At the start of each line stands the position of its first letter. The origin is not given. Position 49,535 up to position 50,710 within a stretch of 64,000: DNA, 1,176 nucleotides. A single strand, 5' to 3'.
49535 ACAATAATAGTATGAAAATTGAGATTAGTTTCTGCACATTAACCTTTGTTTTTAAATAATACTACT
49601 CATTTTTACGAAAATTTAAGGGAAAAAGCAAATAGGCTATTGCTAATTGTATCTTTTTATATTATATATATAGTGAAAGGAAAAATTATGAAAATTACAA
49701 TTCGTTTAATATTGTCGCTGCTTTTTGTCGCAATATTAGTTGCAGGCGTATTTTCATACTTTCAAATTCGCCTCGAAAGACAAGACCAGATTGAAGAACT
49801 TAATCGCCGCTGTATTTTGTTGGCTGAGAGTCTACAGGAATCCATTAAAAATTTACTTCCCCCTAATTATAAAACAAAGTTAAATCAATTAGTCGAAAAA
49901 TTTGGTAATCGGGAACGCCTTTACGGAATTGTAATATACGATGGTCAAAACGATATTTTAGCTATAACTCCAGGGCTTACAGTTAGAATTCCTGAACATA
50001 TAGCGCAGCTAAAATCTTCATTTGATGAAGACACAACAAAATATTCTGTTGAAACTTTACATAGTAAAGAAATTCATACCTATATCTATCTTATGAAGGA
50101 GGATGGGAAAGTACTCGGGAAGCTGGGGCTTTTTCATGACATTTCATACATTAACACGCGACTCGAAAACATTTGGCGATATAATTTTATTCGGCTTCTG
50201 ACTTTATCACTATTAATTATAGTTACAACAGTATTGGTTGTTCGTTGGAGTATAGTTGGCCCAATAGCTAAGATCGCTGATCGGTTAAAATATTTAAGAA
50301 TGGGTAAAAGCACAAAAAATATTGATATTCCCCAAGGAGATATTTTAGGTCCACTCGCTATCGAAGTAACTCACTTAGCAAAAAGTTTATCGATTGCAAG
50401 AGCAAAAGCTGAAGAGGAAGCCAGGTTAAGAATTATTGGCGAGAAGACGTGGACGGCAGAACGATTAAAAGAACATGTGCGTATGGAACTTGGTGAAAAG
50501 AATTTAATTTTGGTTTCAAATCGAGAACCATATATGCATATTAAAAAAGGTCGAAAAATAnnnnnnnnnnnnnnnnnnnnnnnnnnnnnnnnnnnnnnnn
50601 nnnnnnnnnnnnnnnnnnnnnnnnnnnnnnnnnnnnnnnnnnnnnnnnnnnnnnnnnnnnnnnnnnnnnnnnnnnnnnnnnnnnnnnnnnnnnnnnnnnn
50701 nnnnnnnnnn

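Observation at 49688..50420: Trehalose-6-phosphate synthase fused to a transmembrane sensor and HAMP domain.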

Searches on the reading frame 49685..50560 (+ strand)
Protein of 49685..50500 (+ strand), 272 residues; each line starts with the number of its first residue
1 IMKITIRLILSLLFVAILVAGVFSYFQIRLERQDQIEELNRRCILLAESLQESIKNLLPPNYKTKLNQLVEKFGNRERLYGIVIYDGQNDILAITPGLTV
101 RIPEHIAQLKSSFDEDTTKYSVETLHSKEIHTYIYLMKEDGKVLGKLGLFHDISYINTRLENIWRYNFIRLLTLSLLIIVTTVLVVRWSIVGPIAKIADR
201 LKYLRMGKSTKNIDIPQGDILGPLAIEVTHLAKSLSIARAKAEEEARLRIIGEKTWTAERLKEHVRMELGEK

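Call 5: search_protein_families(library=pfam, proteins=[window:49685-50500:+], max_evalue=10)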
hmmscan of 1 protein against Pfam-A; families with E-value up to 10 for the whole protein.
window:49685-50500:+ (272 aa): 3 families
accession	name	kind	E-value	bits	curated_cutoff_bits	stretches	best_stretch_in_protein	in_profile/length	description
PF20247.3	DUF6602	-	0.055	13.8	27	1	50-127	21-100/104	Domain of unknown function (DUF6602)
PF23647.2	TRAPPC13_M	-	0.17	12.8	27.7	1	108-168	50-109/125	Trafficking protein particle complex subunit 13, middle domain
PF08391.16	Ly49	-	0.34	11.9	31.5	1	4-46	11-52/119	Ly49-like protein, N-terminal region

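Call 7: find_homologous_proteins(query=window:49688-50500:+, max_evalue=0.001)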
Query window:49688-50500:+ (271 aa): 124 proteins with E <= 0.001 among 1405 candidates; the best 120 are listed.
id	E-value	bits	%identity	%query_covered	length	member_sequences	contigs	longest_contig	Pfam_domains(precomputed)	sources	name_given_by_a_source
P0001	8.9e-76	273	52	100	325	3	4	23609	-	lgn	-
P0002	1.3e-75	272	51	100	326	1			PF17203.11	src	-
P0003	6.5e-75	270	50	100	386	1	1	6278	PF00982.28,PF17203.11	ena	-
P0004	5.1e-66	241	45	99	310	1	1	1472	-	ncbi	ncbi:MAG: hypothetical protein AAB576_10900, partial [Elusimicrobiota bacterium]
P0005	8.6e-66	240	48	99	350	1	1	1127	-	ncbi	ncbi:MAG: trehalose-6-phosphate synthase, partial [Terriglobia bacterium]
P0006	1.1e-65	240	45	100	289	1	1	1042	-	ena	-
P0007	7.6e-64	234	50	89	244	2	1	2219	PF14827.13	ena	-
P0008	7.2e-60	221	43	100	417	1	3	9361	PF00982.28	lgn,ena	-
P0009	5.1e-59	218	44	99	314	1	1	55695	-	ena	-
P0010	6.2e-59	218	43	100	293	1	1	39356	-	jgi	jgi:uncharacterized membrane protein affecting hemolysin expression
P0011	1.4e-58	217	46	86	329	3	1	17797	-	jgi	-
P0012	1.6e-58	216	49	91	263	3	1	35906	-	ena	-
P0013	4.8e-57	212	41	99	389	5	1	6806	PF00982.28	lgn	-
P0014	3.0e-56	209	43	100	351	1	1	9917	-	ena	-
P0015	3.3e-56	209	49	87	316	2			-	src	-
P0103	4.9e-28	116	34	76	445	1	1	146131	PF00982.28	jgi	jgi:HAMP domain-containing protein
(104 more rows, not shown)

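Call 14: search_protein_representatives(protein=window:49688-50500:+)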
Query: 271 residues. Proteins with E-value up to 0.001 (for the whole library): 810; up to 1e-10: 355; up to 1e-30: 46. The best 150 are listed.
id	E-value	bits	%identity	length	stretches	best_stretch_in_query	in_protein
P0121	4.1e-76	272.3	43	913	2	29-270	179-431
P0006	3.6e-66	239.8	46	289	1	1-271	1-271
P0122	6.8e-65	235.6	46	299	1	1-271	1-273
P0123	1.9e-51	191.5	39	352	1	1-268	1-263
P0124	5.9e-50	186.6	39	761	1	1-269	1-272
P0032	7.8e-50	186.2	42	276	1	17-268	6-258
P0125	1.3e-49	185.5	38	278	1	1-270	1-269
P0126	1.6e-48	181.9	43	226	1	1-222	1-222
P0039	3.1e-48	181.0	38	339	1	1-270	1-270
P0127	2.8e-47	177.9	39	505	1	2-265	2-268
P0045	6.8e-45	170.1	49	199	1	89-270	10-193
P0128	6.9e-44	166.8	35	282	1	1-268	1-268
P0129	1.1e-43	166.2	35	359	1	3-270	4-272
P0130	1.7e-43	165.5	40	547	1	1-268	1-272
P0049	2.0e-43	165.3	38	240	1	21-258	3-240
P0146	9.5e-34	133.5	34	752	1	1-268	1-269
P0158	1.4e-31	126.4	32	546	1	1-269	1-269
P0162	1.1e-29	120.2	30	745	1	1-268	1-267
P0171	1.1e-28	117.0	30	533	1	5-269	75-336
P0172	1.4e-28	116.6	31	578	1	1-265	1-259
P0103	1.6e-28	116.4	35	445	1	65-269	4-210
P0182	2.9e-27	112.3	35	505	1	63-268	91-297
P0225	6.6e-22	94.7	27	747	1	3-270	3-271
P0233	2.7e-21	92.7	33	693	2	146-268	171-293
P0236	4.4e-21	92.0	34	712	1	102-270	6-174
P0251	4.7e-20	88.7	31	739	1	1-270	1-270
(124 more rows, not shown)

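Call 17: search_solved_structures(query=A1, max_evalue=10, show_alignments=3)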
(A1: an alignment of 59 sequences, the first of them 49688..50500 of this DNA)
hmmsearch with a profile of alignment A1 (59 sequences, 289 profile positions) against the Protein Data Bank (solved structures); distinct sequences matched with E-value up to 10: 8.
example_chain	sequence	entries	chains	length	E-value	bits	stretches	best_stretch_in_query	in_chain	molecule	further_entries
5is1_A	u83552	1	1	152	0.00034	23.1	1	41-162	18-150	Histidine kinase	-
4ywz_A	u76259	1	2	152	0.0047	19.3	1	40-162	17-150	Sensor protein kinase WalK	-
7dud_A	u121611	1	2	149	0.0069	18.8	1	42-162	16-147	Sensor protein kinase WalK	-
8c5v_I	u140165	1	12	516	0.052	15.9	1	167-234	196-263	Methyl-accepting chemotaxis protein I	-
6s1k_E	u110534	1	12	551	0.057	15.8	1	167-234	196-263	Methyl-accepting chemotaxis protein I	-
4u64_A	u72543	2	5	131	0.31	13.4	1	27-109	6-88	Two component histidine kinase, GGDEF domain protein/EAL domain protein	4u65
5o7j_A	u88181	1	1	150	0.44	12.9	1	33-94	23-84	Histidine kinase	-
7f6g_C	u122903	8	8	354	2.5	10.4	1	207-268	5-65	Guanine nucleotide-binding protein G(I)/G(S)/G(T) subunit beta-1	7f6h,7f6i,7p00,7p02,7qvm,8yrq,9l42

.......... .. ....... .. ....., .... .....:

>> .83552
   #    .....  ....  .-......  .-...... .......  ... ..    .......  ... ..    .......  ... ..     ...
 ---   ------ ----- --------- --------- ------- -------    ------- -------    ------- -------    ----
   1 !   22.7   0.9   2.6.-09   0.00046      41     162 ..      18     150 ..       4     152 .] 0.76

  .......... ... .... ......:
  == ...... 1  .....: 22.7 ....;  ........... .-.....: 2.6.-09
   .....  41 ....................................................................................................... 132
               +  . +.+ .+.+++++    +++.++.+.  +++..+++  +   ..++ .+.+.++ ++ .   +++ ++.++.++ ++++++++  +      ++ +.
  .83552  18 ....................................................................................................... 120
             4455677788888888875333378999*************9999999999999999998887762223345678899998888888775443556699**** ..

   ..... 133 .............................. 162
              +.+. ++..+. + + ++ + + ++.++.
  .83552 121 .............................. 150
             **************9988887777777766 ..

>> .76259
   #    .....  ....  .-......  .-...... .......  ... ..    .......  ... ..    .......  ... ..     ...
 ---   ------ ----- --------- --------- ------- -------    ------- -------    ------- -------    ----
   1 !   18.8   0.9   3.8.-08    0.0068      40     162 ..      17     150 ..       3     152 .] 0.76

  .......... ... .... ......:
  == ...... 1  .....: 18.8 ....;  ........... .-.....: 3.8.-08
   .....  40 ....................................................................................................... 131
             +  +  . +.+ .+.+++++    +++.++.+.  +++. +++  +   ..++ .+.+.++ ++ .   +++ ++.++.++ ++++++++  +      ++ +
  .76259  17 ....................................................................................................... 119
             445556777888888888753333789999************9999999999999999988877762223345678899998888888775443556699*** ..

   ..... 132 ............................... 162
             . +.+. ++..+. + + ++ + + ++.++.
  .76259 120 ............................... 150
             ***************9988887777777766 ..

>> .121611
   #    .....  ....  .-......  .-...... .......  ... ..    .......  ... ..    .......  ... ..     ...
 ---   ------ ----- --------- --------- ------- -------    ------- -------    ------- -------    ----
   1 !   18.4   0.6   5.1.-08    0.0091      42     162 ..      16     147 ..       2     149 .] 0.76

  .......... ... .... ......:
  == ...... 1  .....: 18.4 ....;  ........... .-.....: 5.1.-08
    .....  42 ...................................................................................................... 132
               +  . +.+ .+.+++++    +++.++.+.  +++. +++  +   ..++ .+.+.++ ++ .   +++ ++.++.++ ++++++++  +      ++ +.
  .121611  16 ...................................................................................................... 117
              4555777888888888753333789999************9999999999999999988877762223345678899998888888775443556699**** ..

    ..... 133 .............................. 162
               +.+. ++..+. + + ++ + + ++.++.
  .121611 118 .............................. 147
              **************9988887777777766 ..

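Call 25: find_related_loci(query=A2, collection=genome_contigs, flank=8000)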
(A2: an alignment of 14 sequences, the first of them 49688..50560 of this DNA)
Query A2 (291 aa) in genome_contigs; peptide patterns used: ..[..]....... (x = any residue, [..] = any of these).
600 stretches matched a pattern (row limit reached: there are more); 222 encode a relative of the query (tblastn E <= 1e-3); the best 80 are kept; 80 distinct loci.
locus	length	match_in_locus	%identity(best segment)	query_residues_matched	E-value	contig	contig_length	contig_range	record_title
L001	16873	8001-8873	96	1-291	0e+0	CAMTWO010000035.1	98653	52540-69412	MAG: uncultured Ignavibacteriae bacterium isolate G03_MAG_00003 genome assembly, contig: G03_MAG_00003_000000000006, who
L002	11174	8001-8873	69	1-291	1e-123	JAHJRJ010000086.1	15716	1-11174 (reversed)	MAG: Bacteroidetes bacterium isolate OS_PC_MetaG.mb.146 OS_PC_MetaG.mb.146_k141_83482, whole genome shotgun sequence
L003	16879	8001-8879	56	1-291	3e-93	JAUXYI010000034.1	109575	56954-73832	MAG: Thermodesulfovibrionia bacterium isolate C18_concoct.bin.153 C18_k141_335018, whole genome shotgun sequence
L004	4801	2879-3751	49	1-291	1e-90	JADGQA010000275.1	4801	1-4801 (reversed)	MAG: Bacteroidota bacterium isolate Chersky.3_21 contig-100_15142, whole genome shotgun sequence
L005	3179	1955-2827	50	1-291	7e-88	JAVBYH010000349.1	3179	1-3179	MAG: Bacteroidota bacterium isolate GS28 11352, whole genome shotgun sequence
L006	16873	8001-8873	51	1-291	4e-85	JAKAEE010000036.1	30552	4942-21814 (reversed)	MAG: Bacteroidetes bacterium isolate WY1.bin124 NODE_2131_length_30552_cov_15.518028, whole genome shotgun sequence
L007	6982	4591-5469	55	1-291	2e-84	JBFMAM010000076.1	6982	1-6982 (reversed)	MAG: Nitrospirota bacterium isolate MAG138 MAG138_76, whole genome shotgun sequence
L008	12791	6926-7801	52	1-291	9e-83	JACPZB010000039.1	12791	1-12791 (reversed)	MAG: Deltaproteobacteria bacterium isolate NC_groundwater_878_Pr1_S2p5_43_21 Montesol18_S2p5_coassembly_scaffold_235218,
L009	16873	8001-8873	47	1-291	1e-80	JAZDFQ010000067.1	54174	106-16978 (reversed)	MAG: Ignavibacteriota bacterium isolate MEGAHIT-group-0.214 k141_14322726, whole genome shotgun sequence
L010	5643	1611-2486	54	1-291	1e-80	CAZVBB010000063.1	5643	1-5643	MAG TPA_asm: uncultured bacterium isolate binchicken_co247_8 genome assembly, contig: NODE_1040_length_5643_cov_54.29294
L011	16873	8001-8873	47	1-291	5e-78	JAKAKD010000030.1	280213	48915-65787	MAG: Bacteroidetes bacterium isolate WY4.bin45 NODE_21_length_280213_cov_17.502203, whole genome shotgun sequence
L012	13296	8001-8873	45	1-291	4e-77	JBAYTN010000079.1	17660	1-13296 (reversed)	MAG: Melioribacteraceae bacterium isolate SO_2016_LW3_1 scaffold04567_LW162_2016, whole genome shotgun sequence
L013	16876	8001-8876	40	1-291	1e-71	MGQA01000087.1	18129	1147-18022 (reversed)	MAG: Deltaproteobacteria bacterium GWF2_42_12 gwf2_scaffold_4361, whole genome shotgun sequence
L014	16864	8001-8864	51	1-288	2e-70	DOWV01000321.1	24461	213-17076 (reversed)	MAG TPA_asm: Bacteroidetes bacterium isolate UBA9647 contig_16627, whole genome shotgun sequence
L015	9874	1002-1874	47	1-291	4e-70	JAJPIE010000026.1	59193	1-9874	MAG: Acidobacteria bacterium isolate Centralia_MAG_27 k107_9451393, whole genome shotgun sequence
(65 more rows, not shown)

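Call 27: predict_structure(alignment_id=A1)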
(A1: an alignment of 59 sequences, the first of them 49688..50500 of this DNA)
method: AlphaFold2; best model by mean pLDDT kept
length: 271 residues; sequences in the alignment: 59
mean_pLDDT: 82.7   pTM: 0.60
mean pLDDT of the five models: 82.7, 80.5, 79.8, 78.3, 77.5
residues with pLDDT >= 90: 66; 70-90: 175; 50-70: 30; < 50: 0
segments of 3 or more residues with pLDDT < 50: none
pLDDT, mean of each block of 10 residues (from residue 1): 82 88 91 93 92 82 88 81 88 84 74 75 85 88 89 91 90 88 83 81 73 60 79 84 82 67 77 57
secondary structure, 60 per line:
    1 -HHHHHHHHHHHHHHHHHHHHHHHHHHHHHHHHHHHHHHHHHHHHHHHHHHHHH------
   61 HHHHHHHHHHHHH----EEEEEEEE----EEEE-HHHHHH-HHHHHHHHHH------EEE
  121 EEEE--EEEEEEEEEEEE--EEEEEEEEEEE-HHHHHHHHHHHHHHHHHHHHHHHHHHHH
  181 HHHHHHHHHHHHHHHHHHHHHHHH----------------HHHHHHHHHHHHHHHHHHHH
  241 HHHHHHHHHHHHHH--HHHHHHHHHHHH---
elements in order: H2-54 H61-73 E78-85 E90-93 H95-100 H102-111 E118-124 E127-138 E141-151 H153-204 H221-254 H257-268

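Call 30: fold_search(model_id=the predicted structure, library=pdb)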
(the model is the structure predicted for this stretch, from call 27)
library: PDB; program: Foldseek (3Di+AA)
matches with E <= 10: 998; with E <= 0.001: 32
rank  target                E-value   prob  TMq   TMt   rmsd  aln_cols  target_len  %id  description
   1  9a5d_A                1.1e-09  1.00  0.69  0.33   4.5       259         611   16  Integrative model of WALK-YYCH by crosslinking MS and deep learning (released 2024-09-18)
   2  7dud_A                4.3e-06  1.00  0.40  0.69   4.2       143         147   17  Crystal Structure of erWalK (released 2022-01-19)
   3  4ywz_A                4.9e-06  1.00  0.40  0.69   4.2       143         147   17  Crystal structure of the extracellular receptor domain of the essential sensor kinase WalK from Staphylococcus aureus (released 2016-03-30)
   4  5is1                  6.2e-06  1.00  0.38  0.67   4.0       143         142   15  Crystal structure of the extracellular domain of sensor histidine kinase YycG from Staphylococcus aureus at 2.0 Angstrom (released 2016-07-20)
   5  4jgo_A                8.8e-06  1.00  0.36  0.46   6.2       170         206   18  The crystal structure of sporulation kinase d sensor domain from Bacillus subtilis subsp. (released 2013-05-15)
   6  4jgp_B                1.3e-05  1.00  0.36  0.45   5.6       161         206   17  The crystal structure of sporulation kinase D sensor domain from Bacillus subtilis subsp in complex with pyruvate at 2 (released 2013-05-15)
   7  4ywz_B                1.4e-05  1.00  0.40  0.69   4.0       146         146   16  Crystal structure of the extracellular receptor domain of the essential sensor kinase WalK from Staphylococcus aureus (released 2016-03-30)
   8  4jgo_B                1.4e-05  1.00  0.37  0.45   5.6       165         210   17  The crystal structure of sporulation kinase d sensor domain from Bacillus subtilis subsp. (released 2013-05-15)
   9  4jgr_A                1.9e-05  1.00  0.35  0.45   5.1       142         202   17  The crystal structure of sporulation kinase D mutant sensor domain, R131A, from Bacillus subtilis subsp at 2.4A resolu (released 2013-05-15)
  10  4i5s_B                3.4e-05  1.00  0.26  0.19  19.0       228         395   14  Structure and function of sensor histidine kinase (released 2013-03-27)
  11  4jgr_B                3.9e-05  1.00  0.36  0.46   5.7       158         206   16  The crystal structure of sporulation kinase D mutant sensor domain, R131A, from Bacillus subtilis subsp at 2.4A resolu (released 2013-05-15)
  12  4jgq_B                4.3e-05  1.00  0.37  0.48   5.4       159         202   17  The crystal structure of sporulation kinase D mutant sensor domain, r131a, from Bacillus subtilis subsp in co-crystall (released 2013-05-15)
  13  9a69_B                5.8e-05  1.00  0.27  0.14  13.8       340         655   11  Integrative model of MCPB-MCPC by crosslinking MS and deep learning (released 2024-09-18)
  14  4jgq_A                8.3e-05  1.00  0.37  0.47   5.1       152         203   16  The crystal structure of sporulation kinase D mutant sensor domain, r131a, from Bacillus subtilis subsp in co-crystall (released 2013-05-15)
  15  9a65_B                1.4e-04  1.00  0.41  0.19   5.6       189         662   17  Integrative model of YVAQ-MCPB by crosslinking MS and deep learning (released 2024-09-18)
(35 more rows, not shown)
